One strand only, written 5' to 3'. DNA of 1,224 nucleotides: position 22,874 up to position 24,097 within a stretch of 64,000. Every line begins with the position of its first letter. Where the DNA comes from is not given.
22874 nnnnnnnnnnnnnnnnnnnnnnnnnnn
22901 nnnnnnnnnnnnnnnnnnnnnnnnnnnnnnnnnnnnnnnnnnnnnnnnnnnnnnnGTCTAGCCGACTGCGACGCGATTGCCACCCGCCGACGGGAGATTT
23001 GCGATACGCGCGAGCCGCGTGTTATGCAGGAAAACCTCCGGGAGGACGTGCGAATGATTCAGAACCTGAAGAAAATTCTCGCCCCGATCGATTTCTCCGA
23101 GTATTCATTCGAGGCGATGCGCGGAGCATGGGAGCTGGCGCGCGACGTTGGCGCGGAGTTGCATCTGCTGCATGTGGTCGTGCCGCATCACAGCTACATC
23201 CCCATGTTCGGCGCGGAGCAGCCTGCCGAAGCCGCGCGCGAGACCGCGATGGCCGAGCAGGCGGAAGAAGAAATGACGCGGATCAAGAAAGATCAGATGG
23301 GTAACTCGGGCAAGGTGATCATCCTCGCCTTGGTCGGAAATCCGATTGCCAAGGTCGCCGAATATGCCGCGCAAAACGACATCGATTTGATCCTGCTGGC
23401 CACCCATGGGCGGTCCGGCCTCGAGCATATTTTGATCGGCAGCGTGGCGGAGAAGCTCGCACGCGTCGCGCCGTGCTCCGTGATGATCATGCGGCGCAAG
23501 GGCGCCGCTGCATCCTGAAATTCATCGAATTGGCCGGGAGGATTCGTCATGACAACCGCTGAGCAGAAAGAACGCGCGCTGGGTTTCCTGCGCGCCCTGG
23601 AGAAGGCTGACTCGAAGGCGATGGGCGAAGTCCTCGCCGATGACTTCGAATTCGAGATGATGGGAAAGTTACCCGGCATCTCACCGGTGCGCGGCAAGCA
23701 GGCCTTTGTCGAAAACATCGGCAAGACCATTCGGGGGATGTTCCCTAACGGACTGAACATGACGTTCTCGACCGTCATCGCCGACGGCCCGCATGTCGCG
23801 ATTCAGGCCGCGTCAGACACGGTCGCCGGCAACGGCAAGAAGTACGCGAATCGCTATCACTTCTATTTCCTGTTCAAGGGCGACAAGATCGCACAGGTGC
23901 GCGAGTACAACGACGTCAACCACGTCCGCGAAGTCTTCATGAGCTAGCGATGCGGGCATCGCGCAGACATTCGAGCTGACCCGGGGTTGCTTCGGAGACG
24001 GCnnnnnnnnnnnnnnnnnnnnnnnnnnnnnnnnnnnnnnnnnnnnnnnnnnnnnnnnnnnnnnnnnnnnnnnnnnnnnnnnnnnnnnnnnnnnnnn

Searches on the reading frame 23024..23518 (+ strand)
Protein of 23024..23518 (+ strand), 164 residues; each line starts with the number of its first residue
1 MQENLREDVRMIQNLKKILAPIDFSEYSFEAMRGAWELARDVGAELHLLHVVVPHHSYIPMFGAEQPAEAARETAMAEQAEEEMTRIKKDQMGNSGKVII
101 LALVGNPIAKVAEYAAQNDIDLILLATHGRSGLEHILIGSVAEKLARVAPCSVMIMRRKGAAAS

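Call 39: search_protein_families(library=pfam, proteins=[window:23024-23518:+], max_evalue=0.001)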
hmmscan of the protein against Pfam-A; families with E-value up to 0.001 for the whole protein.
window:23024-23518:+ (164 aa): 1 family
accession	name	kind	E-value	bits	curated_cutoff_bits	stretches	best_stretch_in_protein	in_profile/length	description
PF00582.32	Usp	-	2.1e-31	109.8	24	1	16-157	3-141/141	Universal stress protein family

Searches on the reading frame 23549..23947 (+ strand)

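Call 39: search_protein_families(library=pfam, proteins=[window:23549-23947:+], max_evalue=0.001)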
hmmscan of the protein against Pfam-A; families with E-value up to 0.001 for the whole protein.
window:23549-23947:+ (132 aa): 2 families
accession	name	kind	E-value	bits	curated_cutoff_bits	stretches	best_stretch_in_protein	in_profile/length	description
PF12680.13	SnoaL_2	-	5.4e-12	46.7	27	1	12-116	3-101/102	SnoaL-like domain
PF07366.18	SnoaL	-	1.3e-06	28.7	28.4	1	10-123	3-119/126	SnoaL-like polyketide cyclase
